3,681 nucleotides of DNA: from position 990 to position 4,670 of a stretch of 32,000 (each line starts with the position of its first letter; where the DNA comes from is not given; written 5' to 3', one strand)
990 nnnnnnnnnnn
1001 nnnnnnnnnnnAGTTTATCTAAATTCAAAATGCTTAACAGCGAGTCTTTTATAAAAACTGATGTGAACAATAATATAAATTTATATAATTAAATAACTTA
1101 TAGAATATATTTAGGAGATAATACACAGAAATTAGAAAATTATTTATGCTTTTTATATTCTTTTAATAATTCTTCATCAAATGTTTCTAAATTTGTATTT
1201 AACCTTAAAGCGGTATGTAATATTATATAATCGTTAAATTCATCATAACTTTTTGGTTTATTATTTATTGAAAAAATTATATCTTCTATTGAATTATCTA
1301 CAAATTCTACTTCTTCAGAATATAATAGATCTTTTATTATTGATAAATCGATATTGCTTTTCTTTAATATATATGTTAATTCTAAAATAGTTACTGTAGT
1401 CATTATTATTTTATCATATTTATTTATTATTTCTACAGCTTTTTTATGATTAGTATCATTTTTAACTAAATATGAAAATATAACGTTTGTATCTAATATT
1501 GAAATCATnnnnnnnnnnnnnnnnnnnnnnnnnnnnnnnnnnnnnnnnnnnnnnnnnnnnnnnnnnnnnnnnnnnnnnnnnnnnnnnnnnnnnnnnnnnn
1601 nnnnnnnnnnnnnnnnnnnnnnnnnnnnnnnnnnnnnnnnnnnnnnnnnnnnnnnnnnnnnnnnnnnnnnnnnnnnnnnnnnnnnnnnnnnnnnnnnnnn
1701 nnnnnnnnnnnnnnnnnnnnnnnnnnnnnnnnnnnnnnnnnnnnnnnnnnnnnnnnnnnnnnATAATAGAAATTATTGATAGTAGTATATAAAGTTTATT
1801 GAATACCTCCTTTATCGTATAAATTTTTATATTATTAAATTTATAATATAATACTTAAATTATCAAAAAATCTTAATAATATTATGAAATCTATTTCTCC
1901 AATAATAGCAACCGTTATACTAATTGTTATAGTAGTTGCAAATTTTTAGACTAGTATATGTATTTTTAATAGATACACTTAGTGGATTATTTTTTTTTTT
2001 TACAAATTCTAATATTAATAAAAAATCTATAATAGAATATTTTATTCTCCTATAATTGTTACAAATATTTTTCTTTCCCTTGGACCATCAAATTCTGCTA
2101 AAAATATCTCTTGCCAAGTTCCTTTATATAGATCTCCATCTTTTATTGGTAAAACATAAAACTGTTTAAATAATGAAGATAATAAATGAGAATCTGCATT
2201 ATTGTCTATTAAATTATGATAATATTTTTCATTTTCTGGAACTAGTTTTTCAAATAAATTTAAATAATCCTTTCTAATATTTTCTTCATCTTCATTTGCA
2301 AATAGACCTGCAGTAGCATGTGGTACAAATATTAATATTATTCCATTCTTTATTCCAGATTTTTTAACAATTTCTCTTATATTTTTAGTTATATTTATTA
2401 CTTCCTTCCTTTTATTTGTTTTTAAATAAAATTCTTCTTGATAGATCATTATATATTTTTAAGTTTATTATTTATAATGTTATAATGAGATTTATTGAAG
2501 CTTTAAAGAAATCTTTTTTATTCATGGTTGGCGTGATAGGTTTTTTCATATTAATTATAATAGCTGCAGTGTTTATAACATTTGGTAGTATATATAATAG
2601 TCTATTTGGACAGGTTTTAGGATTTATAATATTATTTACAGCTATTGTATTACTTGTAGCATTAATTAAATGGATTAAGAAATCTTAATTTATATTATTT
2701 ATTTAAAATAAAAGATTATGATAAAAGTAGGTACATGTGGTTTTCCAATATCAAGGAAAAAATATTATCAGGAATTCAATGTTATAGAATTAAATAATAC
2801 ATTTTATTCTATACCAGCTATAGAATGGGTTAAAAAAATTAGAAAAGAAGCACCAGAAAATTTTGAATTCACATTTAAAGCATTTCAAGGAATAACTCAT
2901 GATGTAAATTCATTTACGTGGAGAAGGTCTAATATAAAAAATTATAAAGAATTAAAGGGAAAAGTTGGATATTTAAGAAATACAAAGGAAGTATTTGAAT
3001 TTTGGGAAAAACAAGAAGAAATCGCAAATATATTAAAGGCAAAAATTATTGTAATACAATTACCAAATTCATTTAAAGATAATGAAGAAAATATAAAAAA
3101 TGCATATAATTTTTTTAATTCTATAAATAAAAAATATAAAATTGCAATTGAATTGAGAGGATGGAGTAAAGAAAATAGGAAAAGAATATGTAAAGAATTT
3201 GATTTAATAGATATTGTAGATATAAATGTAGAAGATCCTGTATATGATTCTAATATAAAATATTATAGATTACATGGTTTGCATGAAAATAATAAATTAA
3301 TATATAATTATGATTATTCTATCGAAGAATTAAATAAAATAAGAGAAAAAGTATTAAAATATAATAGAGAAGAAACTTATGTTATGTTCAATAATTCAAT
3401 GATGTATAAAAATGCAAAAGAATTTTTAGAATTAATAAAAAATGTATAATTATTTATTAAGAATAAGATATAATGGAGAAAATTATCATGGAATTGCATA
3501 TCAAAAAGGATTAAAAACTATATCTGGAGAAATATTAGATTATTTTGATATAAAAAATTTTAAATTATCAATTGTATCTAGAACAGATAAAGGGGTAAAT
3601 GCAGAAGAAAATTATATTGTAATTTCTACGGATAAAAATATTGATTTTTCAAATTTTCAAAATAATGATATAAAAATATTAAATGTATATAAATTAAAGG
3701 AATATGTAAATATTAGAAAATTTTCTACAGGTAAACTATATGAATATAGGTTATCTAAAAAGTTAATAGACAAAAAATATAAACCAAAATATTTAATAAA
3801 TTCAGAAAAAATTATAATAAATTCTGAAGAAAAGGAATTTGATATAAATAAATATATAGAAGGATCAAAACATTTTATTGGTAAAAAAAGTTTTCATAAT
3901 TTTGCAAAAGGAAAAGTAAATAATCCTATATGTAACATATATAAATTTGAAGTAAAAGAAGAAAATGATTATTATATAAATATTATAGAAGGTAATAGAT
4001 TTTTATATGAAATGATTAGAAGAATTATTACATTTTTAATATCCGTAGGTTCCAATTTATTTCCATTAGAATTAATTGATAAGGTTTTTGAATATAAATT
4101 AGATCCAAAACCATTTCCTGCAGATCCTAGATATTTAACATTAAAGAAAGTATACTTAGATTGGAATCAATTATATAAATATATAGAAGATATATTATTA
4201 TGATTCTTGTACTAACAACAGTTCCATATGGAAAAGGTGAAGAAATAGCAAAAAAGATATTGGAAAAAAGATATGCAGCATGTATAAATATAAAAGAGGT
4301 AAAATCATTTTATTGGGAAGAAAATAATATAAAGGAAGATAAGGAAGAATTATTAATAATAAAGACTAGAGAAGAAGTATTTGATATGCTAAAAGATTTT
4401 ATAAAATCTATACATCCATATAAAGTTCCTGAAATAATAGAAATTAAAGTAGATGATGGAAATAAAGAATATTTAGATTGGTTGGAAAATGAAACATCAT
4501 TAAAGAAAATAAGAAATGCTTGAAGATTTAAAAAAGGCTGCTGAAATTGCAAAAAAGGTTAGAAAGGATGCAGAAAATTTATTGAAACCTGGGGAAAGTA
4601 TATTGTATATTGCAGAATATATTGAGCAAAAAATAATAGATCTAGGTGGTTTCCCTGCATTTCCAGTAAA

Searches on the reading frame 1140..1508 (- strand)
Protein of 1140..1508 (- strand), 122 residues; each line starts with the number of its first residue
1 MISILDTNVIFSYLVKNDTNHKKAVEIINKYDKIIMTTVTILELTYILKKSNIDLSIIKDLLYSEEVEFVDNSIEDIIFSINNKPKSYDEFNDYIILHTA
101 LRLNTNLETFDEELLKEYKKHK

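Call 71: search_protein_families(library=pfam, proteins=[window:1140-1508:-], max_evalue=0.001)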
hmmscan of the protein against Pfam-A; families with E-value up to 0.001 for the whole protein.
window:1140-1508:- (122 aa): 1 family
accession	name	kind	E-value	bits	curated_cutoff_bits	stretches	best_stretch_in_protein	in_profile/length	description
PF01850.27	PIN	-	6.5e-15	56.2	23.6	1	4-115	2-115/120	PIN domain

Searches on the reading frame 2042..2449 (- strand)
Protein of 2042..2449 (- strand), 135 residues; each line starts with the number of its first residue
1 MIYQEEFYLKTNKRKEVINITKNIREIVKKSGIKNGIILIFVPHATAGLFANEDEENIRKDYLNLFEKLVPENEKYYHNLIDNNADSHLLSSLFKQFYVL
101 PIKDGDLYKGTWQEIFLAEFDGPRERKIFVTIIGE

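Call 71: search_protein_families(library=pfam, proteins=[window:2042-2449:-], max_evalue=0.001)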
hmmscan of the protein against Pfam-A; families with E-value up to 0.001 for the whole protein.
window:2042-2449:- (135 aa): 1 family
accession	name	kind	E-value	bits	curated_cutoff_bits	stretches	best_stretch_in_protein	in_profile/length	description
PF01894.22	UPF0047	-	4.8e-39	133.6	27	1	19-132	1-117/117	Uncharacterised protein family UPF0047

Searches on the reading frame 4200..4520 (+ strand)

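Call 71: search_protein_families(library=pfam, proteins=[window:4200-4520:+], max_evalue=0.001)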
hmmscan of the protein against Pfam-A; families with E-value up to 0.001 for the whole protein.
window:4200-4520:+ (107 aa): 1 family
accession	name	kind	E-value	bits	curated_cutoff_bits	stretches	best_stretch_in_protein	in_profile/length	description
PF03091.20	CutA1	-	4.8e-31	106.9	22.4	1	2-97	1-98/99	CutA1 divalent ion tolerance protein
